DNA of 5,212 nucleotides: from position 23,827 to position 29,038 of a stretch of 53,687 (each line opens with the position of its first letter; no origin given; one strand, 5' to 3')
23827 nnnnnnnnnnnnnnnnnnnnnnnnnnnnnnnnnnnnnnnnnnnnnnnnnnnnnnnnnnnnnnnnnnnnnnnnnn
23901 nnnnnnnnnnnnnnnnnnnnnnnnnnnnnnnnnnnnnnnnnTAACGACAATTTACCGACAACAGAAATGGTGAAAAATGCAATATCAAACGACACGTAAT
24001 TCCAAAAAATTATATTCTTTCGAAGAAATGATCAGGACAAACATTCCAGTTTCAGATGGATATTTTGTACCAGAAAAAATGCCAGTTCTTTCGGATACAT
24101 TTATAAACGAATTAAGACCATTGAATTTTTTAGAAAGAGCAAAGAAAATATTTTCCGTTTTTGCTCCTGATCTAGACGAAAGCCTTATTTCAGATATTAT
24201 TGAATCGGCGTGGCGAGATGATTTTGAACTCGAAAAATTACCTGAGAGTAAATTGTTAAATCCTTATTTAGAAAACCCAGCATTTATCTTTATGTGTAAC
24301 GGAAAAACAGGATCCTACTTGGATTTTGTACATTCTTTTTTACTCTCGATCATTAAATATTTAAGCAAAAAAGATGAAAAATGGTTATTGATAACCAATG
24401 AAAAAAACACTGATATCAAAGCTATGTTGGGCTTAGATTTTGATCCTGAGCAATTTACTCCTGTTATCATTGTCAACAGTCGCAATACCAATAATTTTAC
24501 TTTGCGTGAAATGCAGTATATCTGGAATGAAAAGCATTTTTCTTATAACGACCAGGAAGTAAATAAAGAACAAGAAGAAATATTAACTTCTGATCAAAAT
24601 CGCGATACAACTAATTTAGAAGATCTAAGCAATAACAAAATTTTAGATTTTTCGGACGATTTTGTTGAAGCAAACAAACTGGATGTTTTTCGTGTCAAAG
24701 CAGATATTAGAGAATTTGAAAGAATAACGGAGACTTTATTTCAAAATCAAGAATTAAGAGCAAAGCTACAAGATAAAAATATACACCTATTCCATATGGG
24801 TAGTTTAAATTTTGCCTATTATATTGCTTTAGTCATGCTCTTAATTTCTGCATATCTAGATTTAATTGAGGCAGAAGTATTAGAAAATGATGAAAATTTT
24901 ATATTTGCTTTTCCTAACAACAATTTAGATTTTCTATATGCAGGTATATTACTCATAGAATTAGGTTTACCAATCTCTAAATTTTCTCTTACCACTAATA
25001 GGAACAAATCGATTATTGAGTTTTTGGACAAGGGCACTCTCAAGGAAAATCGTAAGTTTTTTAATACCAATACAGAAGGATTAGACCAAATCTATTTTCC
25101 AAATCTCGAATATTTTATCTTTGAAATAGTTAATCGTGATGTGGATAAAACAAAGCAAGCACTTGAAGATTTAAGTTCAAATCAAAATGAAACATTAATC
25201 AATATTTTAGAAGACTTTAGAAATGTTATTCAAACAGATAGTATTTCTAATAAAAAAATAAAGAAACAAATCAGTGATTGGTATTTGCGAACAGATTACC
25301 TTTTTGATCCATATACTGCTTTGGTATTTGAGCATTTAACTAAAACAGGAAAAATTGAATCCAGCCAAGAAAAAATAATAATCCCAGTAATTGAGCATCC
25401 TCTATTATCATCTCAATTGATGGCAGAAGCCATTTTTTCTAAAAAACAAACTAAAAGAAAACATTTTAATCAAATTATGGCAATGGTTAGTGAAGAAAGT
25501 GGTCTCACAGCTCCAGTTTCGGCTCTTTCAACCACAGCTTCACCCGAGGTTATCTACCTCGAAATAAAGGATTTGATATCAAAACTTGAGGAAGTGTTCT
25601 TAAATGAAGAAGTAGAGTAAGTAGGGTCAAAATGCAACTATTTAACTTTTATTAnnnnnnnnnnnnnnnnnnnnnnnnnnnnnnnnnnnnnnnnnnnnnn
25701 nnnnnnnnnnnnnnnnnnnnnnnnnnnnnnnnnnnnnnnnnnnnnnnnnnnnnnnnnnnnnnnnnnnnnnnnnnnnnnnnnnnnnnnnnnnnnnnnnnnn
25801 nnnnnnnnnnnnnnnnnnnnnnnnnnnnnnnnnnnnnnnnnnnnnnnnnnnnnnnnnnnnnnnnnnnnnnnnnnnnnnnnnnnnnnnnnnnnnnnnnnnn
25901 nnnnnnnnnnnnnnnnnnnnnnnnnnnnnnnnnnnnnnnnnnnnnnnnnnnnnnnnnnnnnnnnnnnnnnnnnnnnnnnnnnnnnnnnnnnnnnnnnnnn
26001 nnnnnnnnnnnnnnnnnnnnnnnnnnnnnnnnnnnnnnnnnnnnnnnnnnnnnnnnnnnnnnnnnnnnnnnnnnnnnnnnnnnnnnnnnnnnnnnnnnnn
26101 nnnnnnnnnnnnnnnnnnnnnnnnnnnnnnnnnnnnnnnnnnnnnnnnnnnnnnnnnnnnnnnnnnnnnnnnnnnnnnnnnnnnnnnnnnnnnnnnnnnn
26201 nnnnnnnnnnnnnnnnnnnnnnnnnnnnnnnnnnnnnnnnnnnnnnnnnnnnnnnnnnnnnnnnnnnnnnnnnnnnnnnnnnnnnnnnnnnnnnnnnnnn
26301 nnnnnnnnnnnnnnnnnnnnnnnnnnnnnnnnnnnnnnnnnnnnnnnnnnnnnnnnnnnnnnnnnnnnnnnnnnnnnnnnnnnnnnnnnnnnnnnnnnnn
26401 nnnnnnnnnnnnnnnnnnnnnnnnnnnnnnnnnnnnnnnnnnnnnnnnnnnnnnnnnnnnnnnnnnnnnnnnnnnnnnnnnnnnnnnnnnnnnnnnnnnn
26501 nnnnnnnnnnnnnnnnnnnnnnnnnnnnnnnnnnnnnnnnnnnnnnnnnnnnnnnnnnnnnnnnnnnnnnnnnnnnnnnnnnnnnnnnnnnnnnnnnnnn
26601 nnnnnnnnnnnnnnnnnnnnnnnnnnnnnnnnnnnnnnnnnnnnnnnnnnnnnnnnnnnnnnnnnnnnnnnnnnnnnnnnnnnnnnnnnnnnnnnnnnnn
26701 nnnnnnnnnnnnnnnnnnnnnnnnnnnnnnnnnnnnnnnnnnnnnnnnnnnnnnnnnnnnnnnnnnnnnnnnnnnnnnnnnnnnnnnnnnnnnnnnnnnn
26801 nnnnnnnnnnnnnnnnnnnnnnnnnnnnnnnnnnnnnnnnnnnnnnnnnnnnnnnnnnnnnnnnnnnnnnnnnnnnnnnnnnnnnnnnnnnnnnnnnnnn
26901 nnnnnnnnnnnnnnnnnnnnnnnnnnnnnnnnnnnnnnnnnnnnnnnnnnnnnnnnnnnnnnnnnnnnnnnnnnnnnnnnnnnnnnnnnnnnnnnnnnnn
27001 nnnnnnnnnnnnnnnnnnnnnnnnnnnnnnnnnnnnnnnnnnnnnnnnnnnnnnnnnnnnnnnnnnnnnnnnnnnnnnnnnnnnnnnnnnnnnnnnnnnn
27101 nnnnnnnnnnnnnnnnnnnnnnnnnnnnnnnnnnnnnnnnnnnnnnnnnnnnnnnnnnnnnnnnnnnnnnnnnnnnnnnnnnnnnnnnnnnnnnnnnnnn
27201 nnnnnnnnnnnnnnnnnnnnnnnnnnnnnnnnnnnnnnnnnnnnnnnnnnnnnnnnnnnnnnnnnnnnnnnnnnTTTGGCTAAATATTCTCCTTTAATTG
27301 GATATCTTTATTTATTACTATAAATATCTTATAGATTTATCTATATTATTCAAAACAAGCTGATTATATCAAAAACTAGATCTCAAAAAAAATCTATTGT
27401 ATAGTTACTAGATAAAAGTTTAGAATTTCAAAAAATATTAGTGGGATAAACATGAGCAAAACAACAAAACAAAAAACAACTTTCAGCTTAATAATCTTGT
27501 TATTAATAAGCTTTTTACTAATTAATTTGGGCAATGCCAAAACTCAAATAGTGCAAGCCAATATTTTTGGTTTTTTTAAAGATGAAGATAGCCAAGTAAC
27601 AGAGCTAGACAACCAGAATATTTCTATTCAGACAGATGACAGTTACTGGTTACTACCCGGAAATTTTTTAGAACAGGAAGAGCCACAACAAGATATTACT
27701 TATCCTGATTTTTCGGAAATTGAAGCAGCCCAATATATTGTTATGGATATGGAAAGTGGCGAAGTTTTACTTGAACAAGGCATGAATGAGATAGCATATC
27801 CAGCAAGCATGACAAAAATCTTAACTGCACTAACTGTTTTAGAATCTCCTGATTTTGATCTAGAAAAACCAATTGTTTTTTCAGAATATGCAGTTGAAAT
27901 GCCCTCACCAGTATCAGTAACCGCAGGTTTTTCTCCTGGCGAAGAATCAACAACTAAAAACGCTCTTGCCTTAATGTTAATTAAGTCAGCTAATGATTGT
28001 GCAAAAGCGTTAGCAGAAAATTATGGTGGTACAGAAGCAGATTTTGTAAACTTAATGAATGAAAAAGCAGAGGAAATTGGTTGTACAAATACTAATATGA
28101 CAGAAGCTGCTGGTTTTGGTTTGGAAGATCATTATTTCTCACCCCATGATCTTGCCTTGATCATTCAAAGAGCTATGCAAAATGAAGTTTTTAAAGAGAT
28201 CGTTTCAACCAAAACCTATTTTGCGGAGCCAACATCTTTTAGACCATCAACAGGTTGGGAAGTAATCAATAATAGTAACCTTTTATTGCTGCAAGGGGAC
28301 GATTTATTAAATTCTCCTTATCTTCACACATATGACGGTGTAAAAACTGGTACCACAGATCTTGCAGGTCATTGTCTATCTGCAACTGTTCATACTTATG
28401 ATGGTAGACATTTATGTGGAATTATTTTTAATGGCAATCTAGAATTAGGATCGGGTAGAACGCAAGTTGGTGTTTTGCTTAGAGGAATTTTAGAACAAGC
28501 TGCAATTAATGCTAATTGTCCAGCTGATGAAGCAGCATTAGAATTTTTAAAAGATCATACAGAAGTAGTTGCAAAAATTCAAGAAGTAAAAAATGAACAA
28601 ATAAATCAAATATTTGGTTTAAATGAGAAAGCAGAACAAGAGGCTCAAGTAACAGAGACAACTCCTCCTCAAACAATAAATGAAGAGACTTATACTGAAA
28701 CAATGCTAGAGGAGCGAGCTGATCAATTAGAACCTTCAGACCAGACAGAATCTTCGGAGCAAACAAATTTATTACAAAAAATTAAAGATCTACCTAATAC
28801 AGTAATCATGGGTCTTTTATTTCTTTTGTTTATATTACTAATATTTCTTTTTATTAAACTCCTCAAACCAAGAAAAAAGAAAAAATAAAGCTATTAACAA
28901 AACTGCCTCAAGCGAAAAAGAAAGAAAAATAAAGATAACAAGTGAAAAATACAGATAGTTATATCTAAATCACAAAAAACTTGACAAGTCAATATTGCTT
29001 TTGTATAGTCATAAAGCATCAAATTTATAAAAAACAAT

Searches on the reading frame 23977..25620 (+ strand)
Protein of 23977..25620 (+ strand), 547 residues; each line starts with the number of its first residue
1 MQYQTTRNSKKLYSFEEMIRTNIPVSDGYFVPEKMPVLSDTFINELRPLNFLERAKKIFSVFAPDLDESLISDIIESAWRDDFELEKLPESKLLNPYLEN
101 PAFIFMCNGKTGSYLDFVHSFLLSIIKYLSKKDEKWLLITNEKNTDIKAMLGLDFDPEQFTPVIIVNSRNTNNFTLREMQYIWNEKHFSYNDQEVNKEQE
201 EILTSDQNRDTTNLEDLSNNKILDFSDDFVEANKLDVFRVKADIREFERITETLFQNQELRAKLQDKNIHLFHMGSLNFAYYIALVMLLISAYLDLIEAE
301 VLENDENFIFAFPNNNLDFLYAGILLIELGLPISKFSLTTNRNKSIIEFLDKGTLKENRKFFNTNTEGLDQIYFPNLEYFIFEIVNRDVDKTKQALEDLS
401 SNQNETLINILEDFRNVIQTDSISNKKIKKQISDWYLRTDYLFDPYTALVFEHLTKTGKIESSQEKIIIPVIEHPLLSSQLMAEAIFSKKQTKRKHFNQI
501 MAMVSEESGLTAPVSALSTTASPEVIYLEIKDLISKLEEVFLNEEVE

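Call 65: search_protein_families(library=pfam, proteins=[window:23977-25620:+], max_evalue=0.001)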
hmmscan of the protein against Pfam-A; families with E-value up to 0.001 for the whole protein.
window:23977-25620:+ (547 aa): 1 family
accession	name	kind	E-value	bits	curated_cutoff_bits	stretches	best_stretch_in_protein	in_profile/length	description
PF14821.11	Thr_synth_N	-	3.2e-10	40.4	25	1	2-78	1-78/79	Threonine synthase N terminus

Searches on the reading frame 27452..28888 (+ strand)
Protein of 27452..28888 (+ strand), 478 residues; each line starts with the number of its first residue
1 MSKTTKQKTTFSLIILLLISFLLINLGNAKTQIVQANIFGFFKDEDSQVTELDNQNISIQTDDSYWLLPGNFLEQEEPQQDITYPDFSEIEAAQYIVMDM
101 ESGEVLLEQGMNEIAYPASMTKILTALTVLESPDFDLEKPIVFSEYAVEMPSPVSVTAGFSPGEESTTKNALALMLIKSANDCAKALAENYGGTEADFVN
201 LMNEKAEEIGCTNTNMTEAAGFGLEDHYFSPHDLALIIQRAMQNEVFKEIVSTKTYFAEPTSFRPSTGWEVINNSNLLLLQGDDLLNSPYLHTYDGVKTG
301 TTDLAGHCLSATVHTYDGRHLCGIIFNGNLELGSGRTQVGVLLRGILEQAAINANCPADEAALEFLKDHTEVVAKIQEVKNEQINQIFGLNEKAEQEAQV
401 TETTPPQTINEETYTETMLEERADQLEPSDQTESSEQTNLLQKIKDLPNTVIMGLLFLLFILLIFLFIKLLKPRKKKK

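Call 65: search_protein_families(library=pfam, proteins=[window:27452-28888:+], max_evalue=0.001)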
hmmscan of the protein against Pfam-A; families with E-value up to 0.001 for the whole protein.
window:27452-28888:+ (478 aa): 2 families
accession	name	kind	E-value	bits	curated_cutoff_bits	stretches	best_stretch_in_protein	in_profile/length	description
PF00768.25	Peptidase_S11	-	2.4e-43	148.8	27.6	1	88-326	8-235/239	D-alanyl-D-alanine carboxypeptidase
PF13354.11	Beta-lactamase2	-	4.6e-05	23.3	22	1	96-248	3-153/214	Beta-lactamase enzyme family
